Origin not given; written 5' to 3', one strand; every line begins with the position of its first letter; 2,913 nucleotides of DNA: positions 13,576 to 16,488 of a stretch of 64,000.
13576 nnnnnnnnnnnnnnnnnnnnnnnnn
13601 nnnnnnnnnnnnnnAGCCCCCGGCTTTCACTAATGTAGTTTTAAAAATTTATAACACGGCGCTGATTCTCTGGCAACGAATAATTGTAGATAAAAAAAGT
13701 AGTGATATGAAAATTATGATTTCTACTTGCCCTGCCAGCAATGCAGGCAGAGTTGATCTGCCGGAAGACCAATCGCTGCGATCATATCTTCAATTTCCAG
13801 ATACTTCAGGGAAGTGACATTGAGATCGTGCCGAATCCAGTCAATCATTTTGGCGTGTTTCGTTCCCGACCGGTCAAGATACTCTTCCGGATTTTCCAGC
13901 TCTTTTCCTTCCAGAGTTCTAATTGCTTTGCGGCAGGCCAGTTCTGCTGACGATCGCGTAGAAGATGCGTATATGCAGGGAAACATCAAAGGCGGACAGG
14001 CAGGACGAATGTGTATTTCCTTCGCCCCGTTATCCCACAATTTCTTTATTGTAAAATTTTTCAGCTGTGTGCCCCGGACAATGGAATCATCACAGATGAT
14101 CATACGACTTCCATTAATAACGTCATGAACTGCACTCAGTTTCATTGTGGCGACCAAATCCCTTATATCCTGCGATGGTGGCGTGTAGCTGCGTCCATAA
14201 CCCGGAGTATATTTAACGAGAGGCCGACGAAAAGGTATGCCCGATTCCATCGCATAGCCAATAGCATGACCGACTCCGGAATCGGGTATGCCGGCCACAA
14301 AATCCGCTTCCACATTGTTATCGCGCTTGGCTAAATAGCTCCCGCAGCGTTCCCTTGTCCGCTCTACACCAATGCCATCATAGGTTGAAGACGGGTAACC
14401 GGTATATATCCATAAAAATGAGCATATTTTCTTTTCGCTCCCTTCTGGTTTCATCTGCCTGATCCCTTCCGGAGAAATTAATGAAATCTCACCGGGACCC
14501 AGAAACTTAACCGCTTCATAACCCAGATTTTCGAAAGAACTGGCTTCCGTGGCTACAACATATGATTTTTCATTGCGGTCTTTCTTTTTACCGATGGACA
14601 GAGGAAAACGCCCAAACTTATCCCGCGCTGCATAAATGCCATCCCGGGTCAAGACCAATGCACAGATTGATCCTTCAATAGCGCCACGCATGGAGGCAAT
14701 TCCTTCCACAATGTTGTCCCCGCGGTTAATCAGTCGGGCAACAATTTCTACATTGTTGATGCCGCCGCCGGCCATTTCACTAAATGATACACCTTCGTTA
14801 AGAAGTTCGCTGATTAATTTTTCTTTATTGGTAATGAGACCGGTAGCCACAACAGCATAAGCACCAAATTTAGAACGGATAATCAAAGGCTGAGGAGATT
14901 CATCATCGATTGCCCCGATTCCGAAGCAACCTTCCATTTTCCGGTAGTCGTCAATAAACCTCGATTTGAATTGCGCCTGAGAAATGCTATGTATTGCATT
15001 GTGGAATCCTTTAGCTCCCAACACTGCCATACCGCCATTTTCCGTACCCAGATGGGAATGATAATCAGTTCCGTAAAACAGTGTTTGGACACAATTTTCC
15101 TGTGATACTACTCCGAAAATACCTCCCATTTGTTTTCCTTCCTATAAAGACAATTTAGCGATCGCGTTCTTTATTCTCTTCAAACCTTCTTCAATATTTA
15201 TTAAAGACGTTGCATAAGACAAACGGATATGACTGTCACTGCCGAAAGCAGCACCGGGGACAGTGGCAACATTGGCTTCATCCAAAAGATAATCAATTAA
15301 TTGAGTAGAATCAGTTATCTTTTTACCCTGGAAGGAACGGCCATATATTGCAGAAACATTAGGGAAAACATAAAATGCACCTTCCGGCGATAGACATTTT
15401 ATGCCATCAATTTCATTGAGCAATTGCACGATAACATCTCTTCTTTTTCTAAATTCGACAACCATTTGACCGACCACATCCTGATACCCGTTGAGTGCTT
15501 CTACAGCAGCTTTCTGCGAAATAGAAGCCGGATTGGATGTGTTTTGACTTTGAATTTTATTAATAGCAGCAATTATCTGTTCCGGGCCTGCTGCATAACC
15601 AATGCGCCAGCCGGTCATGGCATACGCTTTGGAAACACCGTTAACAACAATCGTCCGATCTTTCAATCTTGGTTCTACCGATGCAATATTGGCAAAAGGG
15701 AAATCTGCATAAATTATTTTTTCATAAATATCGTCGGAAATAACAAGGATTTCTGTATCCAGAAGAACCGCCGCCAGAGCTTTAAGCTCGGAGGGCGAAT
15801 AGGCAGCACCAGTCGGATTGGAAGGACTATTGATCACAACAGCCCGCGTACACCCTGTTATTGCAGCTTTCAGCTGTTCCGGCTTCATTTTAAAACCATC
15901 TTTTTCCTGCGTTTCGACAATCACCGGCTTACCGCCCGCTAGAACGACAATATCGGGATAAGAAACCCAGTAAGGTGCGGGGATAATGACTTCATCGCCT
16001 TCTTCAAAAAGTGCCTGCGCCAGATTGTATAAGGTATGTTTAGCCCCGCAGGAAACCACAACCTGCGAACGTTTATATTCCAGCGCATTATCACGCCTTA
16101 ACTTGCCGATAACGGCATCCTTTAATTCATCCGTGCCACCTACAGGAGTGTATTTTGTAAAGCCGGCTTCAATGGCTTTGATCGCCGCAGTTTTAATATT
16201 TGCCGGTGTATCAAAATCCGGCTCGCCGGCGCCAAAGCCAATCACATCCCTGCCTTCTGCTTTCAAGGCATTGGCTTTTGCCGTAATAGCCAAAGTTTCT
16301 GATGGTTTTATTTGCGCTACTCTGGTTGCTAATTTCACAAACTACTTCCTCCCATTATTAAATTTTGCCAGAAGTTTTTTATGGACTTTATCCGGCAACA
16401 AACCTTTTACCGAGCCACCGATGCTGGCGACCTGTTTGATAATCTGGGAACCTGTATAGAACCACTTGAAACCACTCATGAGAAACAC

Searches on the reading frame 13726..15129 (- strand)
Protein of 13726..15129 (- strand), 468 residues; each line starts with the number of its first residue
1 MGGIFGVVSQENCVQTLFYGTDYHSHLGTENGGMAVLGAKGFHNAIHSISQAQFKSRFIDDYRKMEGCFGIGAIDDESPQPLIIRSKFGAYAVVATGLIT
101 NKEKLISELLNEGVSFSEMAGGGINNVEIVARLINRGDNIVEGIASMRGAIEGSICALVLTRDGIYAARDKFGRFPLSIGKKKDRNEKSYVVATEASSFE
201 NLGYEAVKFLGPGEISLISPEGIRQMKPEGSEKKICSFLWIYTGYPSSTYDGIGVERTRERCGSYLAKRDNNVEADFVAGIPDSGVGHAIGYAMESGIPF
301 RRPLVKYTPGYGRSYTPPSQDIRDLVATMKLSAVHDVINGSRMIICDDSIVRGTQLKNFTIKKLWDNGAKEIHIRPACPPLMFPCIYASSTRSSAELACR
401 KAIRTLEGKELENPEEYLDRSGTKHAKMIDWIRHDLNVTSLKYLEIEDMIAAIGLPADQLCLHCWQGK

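Call 16: search_protein_families(library=ncbifam, proteins=[window:13726-15129:-])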
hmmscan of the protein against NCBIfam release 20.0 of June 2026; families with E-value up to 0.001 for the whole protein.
window:13726-15129:- (468 aa): 2 families
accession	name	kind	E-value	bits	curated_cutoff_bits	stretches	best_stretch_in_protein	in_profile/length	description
TIGR01134.1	purF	equivalog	2e-58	198.8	350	1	3-402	2-391/432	amidophosphoribosyltransferase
NF001484.0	PRK00331.1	subfamily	1.7e-05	23.4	381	1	1-232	1-230/601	isomerizing glutamine--fructose-6-phosphate transaminase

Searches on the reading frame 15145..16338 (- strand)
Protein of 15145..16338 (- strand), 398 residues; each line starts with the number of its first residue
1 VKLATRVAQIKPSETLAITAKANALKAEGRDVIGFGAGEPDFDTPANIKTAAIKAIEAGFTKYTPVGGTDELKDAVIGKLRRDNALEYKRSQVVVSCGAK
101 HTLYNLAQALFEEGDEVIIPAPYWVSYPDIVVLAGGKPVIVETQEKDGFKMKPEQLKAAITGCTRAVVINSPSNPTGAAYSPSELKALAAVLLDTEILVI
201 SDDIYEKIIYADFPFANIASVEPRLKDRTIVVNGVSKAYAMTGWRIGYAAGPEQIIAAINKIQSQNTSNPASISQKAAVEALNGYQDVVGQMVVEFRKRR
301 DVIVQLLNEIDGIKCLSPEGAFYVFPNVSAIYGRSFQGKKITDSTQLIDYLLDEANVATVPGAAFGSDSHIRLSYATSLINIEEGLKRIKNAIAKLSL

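Call 16: search_protein_families(library=ncbifam, proteins=[window:15145-16338:-])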
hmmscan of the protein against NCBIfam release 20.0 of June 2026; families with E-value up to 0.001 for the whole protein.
window:15145-16338:- (398 aa): 76 families (the best 25 are shown)
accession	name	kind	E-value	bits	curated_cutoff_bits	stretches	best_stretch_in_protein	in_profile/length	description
NF004769.0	PRK06107.1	equivalog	3e-155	516.9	617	1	2-396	5-401/402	aspartate transaminase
NF041091.1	asp_aminotase_Arch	equivalog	2.4e-119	398.5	550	1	6-392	3-374/376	aspartate aminotransferase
NF005816.0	PRK07682.1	equivalog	4.9e-95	318.4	620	1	2-395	5-385/390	aminotransferase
NF004975.0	PRK06348.1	equivalog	4.9e-93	312.2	549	1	14-391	13-381/384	pyridoxal phosphate-dependent aminotransferase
NF005817.0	PRK07683.1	equivalog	8.7e-92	307.8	575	1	23-394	21-382/387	aminotransferase A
NF041364.1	GntC_guanitoxin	equivalog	5e-89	298.7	415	1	35-391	3-355/356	guanitoxin biosynthesis PLP-dependent (S)-gamma-hydroxy-L-arginine cyclodehydratase GntC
NF005588.0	PRK07309.1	equivalog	1.7e-82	277.4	576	1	31-394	31-387/391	pyridoxal phosphate-dependent aminotransferase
NF006229.0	PRK08361.1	equivalog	1.5e-81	274.5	624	1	3-395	10-390/391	aspartate aminotransferase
NF004770.0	PRK06108.1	subfamily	6.2e-77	259.1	422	1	6-395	16-394/396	pyridoxal phosphate-dependent aminotransferase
NF005601.0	PRK07337.1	equivalog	8.1e-76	255.7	496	1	1-393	6-392/394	pyridoxal phosphate-dependent aminotransferase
NF006514.0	PRK08960.1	equivalog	5e-69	233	554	1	2-394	4-386/388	pyridoxal phosphate-dependent aminotransferase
NF006230.0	PRK08363.1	equivalog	6.3e-69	232.7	534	1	17-393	17-392/398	alanine aminotransferase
NF004621.0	PRK05957.1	equivalog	2.2e-68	230.8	498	1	32-394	29-384/389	pyridoxal phosphate-dependent aminotransferase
NF005855.0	PRK07777.1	equivalog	4.3e-67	227.1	553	1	17-370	16-360/391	pyridoxal phosphate-dependent aminotransferase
NF006756.0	PRK09276.1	subfamily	4.2e-63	213.6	507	1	1-391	2-384/387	LL-diaminopimelate aminotransferase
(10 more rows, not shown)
